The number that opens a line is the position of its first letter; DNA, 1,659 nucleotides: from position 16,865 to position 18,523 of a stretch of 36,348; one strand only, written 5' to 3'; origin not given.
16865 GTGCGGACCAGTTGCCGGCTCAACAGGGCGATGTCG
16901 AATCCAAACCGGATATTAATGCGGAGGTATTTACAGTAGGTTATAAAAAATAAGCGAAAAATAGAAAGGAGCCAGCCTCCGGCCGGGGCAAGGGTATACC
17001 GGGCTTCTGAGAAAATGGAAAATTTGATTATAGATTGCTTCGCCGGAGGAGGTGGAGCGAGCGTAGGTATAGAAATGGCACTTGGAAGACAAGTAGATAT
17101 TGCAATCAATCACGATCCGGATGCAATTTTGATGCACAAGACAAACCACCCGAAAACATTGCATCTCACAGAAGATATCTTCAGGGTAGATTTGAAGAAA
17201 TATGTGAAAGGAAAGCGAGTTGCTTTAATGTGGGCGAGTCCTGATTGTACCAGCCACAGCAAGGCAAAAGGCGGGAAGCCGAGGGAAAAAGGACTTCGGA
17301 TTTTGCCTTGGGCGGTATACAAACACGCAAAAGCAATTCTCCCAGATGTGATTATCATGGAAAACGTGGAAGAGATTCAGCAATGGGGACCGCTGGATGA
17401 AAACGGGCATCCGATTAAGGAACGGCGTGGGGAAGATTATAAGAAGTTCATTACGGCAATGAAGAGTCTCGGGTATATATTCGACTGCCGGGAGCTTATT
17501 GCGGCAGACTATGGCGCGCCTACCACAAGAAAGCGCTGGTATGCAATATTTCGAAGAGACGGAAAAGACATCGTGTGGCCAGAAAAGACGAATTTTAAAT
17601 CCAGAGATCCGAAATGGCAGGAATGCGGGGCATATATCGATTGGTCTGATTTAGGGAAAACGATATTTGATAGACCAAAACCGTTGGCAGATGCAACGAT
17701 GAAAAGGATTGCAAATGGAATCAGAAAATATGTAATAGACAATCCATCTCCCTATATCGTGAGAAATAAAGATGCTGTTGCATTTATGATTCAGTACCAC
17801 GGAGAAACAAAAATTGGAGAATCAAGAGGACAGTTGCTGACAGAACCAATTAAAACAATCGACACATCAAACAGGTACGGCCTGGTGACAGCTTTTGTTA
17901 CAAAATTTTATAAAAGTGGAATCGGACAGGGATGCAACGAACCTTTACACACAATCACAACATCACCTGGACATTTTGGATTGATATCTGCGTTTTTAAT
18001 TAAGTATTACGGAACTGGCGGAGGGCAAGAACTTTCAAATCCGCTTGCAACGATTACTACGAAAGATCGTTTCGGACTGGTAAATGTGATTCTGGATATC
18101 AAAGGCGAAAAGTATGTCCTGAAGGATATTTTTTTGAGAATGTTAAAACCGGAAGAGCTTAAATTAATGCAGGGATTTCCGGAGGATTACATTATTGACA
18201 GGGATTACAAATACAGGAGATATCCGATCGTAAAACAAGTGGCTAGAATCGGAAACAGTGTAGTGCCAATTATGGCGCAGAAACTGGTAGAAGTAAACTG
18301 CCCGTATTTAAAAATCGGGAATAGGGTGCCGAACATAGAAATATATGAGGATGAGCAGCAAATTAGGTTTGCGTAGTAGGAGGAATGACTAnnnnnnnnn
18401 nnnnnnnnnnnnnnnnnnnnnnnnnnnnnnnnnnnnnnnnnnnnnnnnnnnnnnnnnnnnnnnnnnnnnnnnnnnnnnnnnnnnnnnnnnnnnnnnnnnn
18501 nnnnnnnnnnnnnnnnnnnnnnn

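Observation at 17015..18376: Orphan C5-cytosine methyltransferase with a triplicated ~32-aa unit in the target-recognition region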

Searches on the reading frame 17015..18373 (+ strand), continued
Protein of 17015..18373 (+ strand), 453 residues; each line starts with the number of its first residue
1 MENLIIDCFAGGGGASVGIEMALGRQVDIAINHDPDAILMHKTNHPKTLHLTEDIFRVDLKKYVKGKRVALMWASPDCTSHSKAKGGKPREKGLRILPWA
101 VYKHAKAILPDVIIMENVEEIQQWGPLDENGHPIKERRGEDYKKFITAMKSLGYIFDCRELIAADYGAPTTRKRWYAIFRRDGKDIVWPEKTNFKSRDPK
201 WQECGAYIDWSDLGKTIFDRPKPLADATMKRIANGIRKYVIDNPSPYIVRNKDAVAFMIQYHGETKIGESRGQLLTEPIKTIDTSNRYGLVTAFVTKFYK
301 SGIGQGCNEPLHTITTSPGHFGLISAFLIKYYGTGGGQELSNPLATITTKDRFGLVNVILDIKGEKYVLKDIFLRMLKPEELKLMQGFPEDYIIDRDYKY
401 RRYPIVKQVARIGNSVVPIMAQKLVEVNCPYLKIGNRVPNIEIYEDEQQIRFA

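Call 77: predict_structure(alignment_id=A4)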
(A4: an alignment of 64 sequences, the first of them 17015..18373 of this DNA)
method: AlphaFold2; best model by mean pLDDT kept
length: 453 residues; sequences in the alignment: 64
mean_pLDDT: 72.1   pTM: 0.72
mean pLDDT of the five models: 72.1, 66.8, 65.1, 64.3, 63.7
residues with pLDDT >= 90: 145; 70-90: 137; 50-70: 53; < 50: 118
segments of 3 or more residues with pLDDT < 50: 78-94, 195-201, 248-317, 334-357
pLDDT, mean of each block of 10 residues (from residue 1): 87 92 96 91 95 89 95 72 36 63 95 87 74 80 92 96 85 90 96 54 64 79 84 74 56 34 40 39 41 32 35 43 71 46 35 42 62 82 89 92 90 89 97 92 73 69
secondary structure, 60 per line:
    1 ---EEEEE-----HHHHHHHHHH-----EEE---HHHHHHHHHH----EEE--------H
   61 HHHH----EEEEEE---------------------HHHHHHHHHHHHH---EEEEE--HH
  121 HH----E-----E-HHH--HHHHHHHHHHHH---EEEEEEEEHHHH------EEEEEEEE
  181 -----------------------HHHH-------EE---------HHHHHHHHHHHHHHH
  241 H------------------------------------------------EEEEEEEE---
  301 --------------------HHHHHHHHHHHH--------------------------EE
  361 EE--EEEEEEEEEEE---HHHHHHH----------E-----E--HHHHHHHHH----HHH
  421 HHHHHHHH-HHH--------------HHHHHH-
elements in order: E4-8 H14-23 E29-31 H35-44 E49-51 H60-64 E69-74 H96-108 E112-116 H119-122 H140-151 E155-162 H163-166 E173-180 H204-207 H226-241 E290-297 H321-332 E359-362 E365-375 H379-385 H405-413 H418-428 H447-452

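Call 85: search_protein_families(library=pfam, proteins=[P0205, P0184, P0186, P0121, P0133], max_evalue=0.001)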
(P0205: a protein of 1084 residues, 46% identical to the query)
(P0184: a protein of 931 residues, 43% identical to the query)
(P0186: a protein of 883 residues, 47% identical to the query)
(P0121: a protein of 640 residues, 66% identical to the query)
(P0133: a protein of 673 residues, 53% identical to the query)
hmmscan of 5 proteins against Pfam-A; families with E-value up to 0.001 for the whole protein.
P0205 (1084 aa): 3 families
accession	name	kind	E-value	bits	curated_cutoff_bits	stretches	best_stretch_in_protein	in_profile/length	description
PF00145.23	DNA_methylase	-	6.3e-23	82.1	22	2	452-558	71-165/324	C-5 cytosine-specific DNA methylase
PF13403.11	Hint_2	-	6.8e-08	33.5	28.4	1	92-135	2-45/147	Hint domain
PF14528.11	LAGLIDADG_3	-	1.7e-06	28.6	22.5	1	323-375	3-55/82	LAGLIDADG-like domain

P0184 (931 aa): 5 families
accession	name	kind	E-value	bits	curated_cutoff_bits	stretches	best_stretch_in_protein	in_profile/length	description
PF00145.23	DNA_methylase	-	3.6e-27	96.1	22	2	428-537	71-165/324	C-5 cytosine-specific DNA methylase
PF13403.11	Hint_2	-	3.3e-08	34.5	28.4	1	88-138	2-52/147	Hint domain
PF14528.11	LAGLIDADG_3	-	4.1e-05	24.2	22.5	1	303-355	3-56/82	LAGLIDADG-like domain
PF14890.11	Intein_splicing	-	0.00012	22.4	35.8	1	123-427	38-155/155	Intein splicing domain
PF05203.21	Hom_end_hint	-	0.00033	21.2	32.1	1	88-138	1-52/228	Hom_end-associated Hint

P0186 (883 aa): 4 families
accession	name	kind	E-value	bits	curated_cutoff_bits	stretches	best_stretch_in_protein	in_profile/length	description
PF00145.23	DNA_methylase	-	1.6e-28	100.5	22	2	451-574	71-182/324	C-5 cytosine-specific DNA methylase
PF14528.11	LAGLIDADG_3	-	9.1e-09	35.9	22.5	1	324-380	3-60/82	LAGLIDADG-like domain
PF14890.11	Intein_splicing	-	6.9e-08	32.9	35.8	1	126-450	95-155/155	Intein splicing domain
PF13403.11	Hint_2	-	5.4e-06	27.3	28.4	1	87-131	2-45/147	Hint domain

P0121 (640 aa): 1 family
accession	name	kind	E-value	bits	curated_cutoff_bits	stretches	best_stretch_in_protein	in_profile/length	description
PF00145.23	DNA_methylase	-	1.7e-23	84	22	2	11-194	3-168/324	C-5 cytosine-specific DNA methylase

P0133 (673 aa): 1 family
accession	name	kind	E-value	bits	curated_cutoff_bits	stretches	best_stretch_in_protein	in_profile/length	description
PF00145.23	DNA_methylase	-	2.3e-29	103.3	22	2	8-186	4-165/324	C-5 cytosine-specific DNA methylase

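Call 86: get_annotated_region(hit=H9, flank=1500)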
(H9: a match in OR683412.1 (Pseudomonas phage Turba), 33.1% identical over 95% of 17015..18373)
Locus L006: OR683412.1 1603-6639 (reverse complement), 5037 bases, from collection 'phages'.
description: Pseudomonas phage Turba, complete genome.
organism: Pseudomonas phage Turba (NCBI taxid 3097012)
taxonomy: Viruses; Duplodnaviria; Heunggongvirae; Uroviricota; Caudoviricetes
host: Pseudomonas aeruginosa F038; source: -; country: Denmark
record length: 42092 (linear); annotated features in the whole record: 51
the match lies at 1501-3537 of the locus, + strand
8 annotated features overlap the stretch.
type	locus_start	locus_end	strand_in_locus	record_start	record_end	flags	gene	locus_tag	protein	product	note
CDS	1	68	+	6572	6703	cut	-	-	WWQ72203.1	hypothetical protein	-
CDS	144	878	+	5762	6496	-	-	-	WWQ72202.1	hypothetical protein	-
CDS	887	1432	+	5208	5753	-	-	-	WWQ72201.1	putative HD superfamily hydrolase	COG1896: Predicted hydrolases of HD superfamily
CDS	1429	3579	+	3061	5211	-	-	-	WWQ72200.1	DNA cytosine methyltransferase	-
CDS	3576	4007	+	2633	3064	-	-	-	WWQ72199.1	hypothetical protein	-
CDS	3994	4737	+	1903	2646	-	-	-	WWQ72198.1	hypothetical protein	-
CDS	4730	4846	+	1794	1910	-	-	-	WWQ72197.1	hypothetical protein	-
CDS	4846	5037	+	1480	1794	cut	-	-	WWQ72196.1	hypothetical protein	-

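Call 87: get_annotated_region(hit=H4, flank=1500)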
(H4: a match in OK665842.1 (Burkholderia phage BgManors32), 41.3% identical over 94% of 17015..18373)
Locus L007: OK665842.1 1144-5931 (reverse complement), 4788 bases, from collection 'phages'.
description: Burkholderia phage BgManors32, complete genome.
organism: Burkholderia phage BgManors32 (NCBI taxid 2894335)
taxonomy: Viruses; Duplodnaviria; Heunggongvirae; Uroviricota; Caudoviricetes; Bigmanorsvirus; Bigmanorsvirus bgmanors32
host: Burkholderia gladioli; source: sewage sample; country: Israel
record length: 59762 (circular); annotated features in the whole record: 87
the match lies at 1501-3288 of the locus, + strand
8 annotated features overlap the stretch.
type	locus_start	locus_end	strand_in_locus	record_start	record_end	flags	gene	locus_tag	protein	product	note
CDS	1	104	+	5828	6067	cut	-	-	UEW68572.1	hypothetical protein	-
CDS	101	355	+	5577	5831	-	-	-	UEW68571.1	hypothetical protein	-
CDS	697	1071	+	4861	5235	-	-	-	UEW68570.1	hypothetical protein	-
CDS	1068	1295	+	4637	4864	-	-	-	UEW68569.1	hypothetical protein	-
CDS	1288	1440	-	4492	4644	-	-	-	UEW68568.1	hypothetical protein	-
CDS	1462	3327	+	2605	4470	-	-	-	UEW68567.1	C-5 cytosine-specific DNA methylase family protein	-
CDS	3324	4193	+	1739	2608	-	-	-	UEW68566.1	hypothetical protein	-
CDS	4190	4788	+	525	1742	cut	-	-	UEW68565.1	hypothetical protein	-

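Call 88: get_annotated_region(hit=H7, flank=1500)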
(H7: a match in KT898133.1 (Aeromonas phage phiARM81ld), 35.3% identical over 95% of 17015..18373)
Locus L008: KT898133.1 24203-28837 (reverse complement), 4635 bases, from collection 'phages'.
description: Aeromonas phage phiARM81ld, complete genome.
organism: Aeromonas phage phiARM81ld (NCBI taxid 1748773)
taxonomy: Viruses; Duplodnaviria; Heunggongvirae; Uroviricota; Caudoviricetes
host: Aeromonas sp. ARM81; source: wastewater treatment plant; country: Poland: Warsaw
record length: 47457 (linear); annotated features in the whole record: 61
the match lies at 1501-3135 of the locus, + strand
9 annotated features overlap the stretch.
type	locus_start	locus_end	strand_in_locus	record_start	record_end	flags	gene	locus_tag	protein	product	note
CDS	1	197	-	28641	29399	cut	-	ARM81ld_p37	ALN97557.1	LuxR family transcriptional regulator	-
CDS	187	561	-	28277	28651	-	-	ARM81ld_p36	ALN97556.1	HTH_XRE-family like protein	-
CDS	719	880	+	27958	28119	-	-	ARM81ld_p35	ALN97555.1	hypothetical protein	-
CDS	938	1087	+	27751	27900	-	-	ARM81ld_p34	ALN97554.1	hypothetical protein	-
CDS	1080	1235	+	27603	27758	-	-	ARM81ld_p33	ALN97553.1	hypothetical protein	-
CDS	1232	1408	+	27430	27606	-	-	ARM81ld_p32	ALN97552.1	hypothetical protein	-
CDS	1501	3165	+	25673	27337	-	-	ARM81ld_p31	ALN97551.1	C-5 cytosine-specific DNA methylase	-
CDS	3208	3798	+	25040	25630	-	-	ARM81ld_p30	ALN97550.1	hypothetical protein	-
CDS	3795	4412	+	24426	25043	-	-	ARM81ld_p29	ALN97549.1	exodeoxyribonuclease VIII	-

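Call 89: get_annotated_region(hit=H8, flank=1500)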
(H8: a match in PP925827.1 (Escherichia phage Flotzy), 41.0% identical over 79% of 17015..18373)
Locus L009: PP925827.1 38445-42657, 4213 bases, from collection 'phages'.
description: Escherichia phage Flotzy, complete genome.
organism: Escherichia phage Flotzy (NCBI taxid 3233695)
taxonomy: Viruses
host: Escherichia coli; source: mammal poop; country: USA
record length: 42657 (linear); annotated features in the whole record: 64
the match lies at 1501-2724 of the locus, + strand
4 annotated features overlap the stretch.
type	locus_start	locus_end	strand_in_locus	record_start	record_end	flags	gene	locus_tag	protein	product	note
CDS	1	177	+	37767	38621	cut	-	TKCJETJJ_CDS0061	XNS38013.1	primosomal protein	-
CDS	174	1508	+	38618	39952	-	-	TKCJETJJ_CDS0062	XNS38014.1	phosphoadenosine phosphosulfate reductase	-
CDS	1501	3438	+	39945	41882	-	-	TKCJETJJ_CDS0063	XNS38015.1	DNA methyltransferase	-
CDS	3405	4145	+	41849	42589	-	-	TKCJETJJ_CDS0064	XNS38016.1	anti-repressor Ant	-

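Call 90: get_annotated_region(hit=H1, flank=1500)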
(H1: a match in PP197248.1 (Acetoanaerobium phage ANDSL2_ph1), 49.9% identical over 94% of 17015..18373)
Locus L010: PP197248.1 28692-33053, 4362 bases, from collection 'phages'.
description: Acetoanaerobium phage ANDSL2_ph1, complete genome.
organism: Acetoanaerobium phage ANDSL2_ph1 (NCBI taxid 3141805)
taxonomy: Viruses
host: Acetoanaerobium noterae DSL2; source: culture supernatant; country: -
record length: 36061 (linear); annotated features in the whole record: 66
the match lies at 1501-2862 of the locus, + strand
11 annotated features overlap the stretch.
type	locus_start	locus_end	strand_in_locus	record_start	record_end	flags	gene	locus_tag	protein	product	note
CDS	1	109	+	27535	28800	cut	-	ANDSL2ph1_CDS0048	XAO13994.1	DnaB-like replicative helicase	-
CDS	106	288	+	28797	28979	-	-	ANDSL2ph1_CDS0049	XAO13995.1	hypothetical protein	-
CDS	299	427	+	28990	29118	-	-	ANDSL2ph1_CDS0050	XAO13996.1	hypothetical protein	-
CDS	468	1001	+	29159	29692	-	-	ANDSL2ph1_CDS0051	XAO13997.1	hypothetical protein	-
CDS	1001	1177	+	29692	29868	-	-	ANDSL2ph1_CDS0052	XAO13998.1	hypothetical protein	-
CDS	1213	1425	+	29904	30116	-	-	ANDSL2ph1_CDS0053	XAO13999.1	hypothetical protein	-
CDS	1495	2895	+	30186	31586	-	-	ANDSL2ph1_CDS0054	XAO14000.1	hypothetical protein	-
CDS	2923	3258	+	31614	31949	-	-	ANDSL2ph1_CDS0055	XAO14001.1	hypothetical protein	-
CDS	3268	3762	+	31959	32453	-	-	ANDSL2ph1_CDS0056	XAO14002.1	HNH endonuclease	-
CDS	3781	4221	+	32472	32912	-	-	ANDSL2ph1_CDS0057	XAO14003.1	MazG-like pyrophosphatase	-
CDS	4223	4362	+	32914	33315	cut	-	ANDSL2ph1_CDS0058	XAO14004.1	single strand DNA binding protein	-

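Call 98: search_dna_similar(query=L008:1501-3162:+, collection=phages, mode=protein, max_rows=60, rows=best)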
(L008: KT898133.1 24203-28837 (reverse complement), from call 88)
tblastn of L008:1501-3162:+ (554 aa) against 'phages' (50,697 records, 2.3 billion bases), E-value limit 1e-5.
Records with a match: 353; places in all: 368; records where one place covers at least 80% of the query: 270.
Best place of each record, by identity: >=99% 1; 95-99% 1; 60-80% 2; <60% 349.
By first word of the organism name: Gordonia 117; Mycobacterium 57; Pseudomonas 38; Arthrobacter 31; Vibrio 20; Cellulophaga 7; Aeromonas 6; Bacteriophage 5; Klebsiella 5; Burkholderia 4; and 37 more.
By host as written in the record: Gordonia terrae 3612 105; - 33; Mycobacterium smegmatis mc2 155 31; Arthrobacter globiformis NRRL B-2979 SEA 14; Arthrobacter globiformis B-2979 10; Pseudomonas aeruginosa 7; Mycobacterium smegmatis mc#155 7; Arthrobacter globiformis NRRL B-2979 7; and 93 more.
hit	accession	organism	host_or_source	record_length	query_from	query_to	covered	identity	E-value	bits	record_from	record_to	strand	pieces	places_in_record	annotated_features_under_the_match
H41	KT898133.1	Aeromonas phage phiARM81ld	Aeromonas sp. ARM81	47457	1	554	100%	100.0%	0e+0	1148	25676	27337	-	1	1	C-5 cytosine-specific DNA methylase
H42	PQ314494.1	Aeromonas phage vB_AhyM_UALMA_PCAh2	Aeromonas hydrophila ATCC 7966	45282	1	554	100%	95.5%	0e+0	1100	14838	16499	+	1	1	C-5 cytosine-specific DNA methylase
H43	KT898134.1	Aeromonas phage phiARM81mr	Aeromonas sp. ARM81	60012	3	554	100%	58.3%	0e+0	671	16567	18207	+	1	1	C-5 cytosine-specific DNA methylase | replication protein O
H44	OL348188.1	Aeromonas phage vB_AsaM_LPM4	Aeromonas salmonicida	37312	3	554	100%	54.1%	0e+0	626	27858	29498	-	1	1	C-5 cytosine-specific DNA methylase | replication protein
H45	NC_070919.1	Aeromonas phage vB_AsaM_LPM4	Aeromonas salmonicida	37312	3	554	100%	54.1%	0e+0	626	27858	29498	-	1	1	C-5 cytosine-specific DNA methylase | replication protein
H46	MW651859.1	Pseudomonas phage vB_PstS-pAN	Pseudomonas stutzeri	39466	4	542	97%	54.4%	0e+0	580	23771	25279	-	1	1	DNA cytosine methyltransferase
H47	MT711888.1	Pseudomonas phage Dolphis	Pseudomonas putida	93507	1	542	98%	51.3%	6e-166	528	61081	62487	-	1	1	DNA methyltransferase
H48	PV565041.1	Pseudomonas phage Jeremy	Pseudomonas putida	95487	1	542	98%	51.3%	6e-166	528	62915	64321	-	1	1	DNA methyltransferase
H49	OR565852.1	Citrobacter phage phiNP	Citrobacter rodentium DBS100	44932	1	553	100%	49.7%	7e-173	548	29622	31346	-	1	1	met: putative methylase | mtase: N-6-adenine-methyltransferase | antitermination protein Q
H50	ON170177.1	Ralstonia phage YO103_6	Ralstonia solanacearum T379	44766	3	553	99%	49.7%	2e-169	537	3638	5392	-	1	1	record has no annotation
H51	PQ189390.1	Vibrio phage ZF14_PE001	Vibrio cyclitrophicus ZF14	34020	3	542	97%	49.9%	2e-166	529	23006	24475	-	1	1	hypothetical protein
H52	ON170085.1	Ralstonia phage YO041_1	Ralstonia solanacearum R286, UW275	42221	3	547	98%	48.8%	1e-169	538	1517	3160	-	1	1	record has no annotation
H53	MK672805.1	Vibrio phage Va_PF430-3_p42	Vibrio anguillarum strain PF430-3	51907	3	545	98%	48.6%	7e-154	493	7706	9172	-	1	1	DNA methyltransferase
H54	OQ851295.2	Vibrio phage PVP-XSN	Vibrio parahaemolyticus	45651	3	545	98%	47.7%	5e-153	490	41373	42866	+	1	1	DNA methylase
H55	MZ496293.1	Vibrio phage ST2-1pr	Vibrio sp. St2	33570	3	550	99%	46.9%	6e-102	484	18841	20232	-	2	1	hDNA methylase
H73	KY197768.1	Bacillus phage phi105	Bacillus sp.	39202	1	549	99%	45.6%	6e-148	476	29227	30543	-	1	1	none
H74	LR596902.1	Roseburia phage Jekyll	-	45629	3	546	98%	45.8%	1e-153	493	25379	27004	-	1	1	cytosine DNA methylase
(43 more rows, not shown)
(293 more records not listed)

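Call 104: get_annotated_region(hit=H43, flank=600)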
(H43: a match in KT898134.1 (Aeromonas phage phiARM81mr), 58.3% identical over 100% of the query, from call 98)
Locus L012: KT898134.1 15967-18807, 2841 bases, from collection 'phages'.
description: Aeromonas phage phiARM81mr, complete genome.
organism: Aeromonas phage phiARM81mr (NCBI taxid 1754209)
taxonomy: Viruses; Duplodnaviria; Heunggongvirae; Uroviricota; Caudoviricetes
host: Aeromonas sp. ARM81; source: wastewater treatment plant; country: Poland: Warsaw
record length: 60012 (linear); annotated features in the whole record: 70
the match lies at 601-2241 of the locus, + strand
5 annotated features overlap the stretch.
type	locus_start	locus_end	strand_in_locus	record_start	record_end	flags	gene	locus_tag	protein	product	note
CDS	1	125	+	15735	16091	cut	-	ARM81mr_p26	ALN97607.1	hypothetical protein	-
CDS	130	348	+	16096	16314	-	-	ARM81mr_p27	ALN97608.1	hypothetical protein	-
CDS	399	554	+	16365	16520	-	-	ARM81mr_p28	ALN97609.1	hypothetical protein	-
CDS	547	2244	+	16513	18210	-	-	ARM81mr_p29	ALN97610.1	C-5 cytosine-specific DNA methylase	-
CDS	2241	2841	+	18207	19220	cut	-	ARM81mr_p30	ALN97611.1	replication protein O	-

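Call 105: get_annotated_region(hit=H73, flank=1500)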
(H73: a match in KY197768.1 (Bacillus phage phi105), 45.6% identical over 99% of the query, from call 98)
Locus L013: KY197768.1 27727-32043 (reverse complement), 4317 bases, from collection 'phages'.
description: Bacillus phage phi105 N-acetylmuramoyl-L-alanine amidase CwlH gene, complete cds.
organism: Bacillus phage phi105 (NCBI taxid 10717)
taxonomy: Viruses; Duplodnaviria; Heunggongvirae; Uroviricota; Caudoviricetes; Spizizenvirus; Spizizenvirus sv105
host: Bacillus sp.; source: -; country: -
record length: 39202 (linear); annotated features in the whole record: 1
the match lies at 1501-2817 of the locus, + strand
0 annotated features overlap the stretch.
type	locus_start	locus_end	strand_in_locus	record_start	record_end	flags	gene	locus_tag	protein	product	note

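Call 106: get_annotated_region(hit=H74, flank=1500)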
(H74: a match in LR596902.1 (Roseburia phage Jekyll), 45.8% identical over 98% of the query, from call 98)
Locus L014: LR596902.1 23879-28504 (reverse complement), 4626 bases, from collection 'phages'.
description: Roseburia phage Jekyll genome assembly, chromosome: 1.
organism: Roseburia phage Jekyll (NCBI taxid 2570912)
taxonomy: Viruses; Duplodnaviria; Heunggongvirae; Uroviricota; Caudoviricetes
host: -; source: -; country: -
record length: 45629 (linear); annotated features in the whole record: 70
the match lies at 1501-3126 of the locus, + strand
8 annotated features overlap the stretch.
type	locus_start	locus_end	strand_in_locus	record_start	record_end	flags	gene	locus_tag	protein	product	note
CDS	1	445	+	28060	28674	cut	-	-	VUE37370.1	YqfB-like protein of E. coli, ASCH domain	-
CDS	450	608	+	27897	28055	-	-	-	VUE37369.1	hypothetical protein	-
CDS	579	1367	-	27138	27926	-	-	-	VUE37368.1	hypothetical protein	-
CDS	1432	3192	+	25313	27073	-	-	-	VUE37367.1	cytosine DNA methylase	-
CDS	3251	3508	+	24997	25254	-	-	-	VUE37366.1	hypothetical protein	-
CDS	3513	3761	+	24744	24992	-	-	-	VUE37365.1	hypothetical protein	-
CDS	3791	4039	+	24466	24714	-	-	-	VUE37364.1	hypothetical protein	-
CDS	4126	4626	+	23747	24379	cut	-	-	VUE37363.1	hypothetical protein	-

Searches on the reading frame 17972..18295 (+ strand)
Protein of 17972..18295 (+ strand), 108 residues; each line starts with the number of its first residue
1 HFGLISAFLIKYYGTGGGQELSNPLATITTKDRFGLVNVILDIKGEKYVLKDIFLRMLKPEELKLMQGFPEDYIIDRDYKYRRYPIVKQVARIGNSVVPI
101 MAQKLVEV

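Call 57: search_solved_structures(query=window:17972-18295:+, max_evalue=10, show_alignments=5)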
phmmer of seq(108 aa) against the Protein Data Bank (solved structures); distinct sequences matched with E-value up to 10: 1.
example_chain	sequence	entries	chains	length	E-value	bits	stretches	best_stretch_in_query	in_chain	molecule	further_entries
8fjf_A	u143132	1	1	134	0.17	15.6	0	38-70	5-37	H10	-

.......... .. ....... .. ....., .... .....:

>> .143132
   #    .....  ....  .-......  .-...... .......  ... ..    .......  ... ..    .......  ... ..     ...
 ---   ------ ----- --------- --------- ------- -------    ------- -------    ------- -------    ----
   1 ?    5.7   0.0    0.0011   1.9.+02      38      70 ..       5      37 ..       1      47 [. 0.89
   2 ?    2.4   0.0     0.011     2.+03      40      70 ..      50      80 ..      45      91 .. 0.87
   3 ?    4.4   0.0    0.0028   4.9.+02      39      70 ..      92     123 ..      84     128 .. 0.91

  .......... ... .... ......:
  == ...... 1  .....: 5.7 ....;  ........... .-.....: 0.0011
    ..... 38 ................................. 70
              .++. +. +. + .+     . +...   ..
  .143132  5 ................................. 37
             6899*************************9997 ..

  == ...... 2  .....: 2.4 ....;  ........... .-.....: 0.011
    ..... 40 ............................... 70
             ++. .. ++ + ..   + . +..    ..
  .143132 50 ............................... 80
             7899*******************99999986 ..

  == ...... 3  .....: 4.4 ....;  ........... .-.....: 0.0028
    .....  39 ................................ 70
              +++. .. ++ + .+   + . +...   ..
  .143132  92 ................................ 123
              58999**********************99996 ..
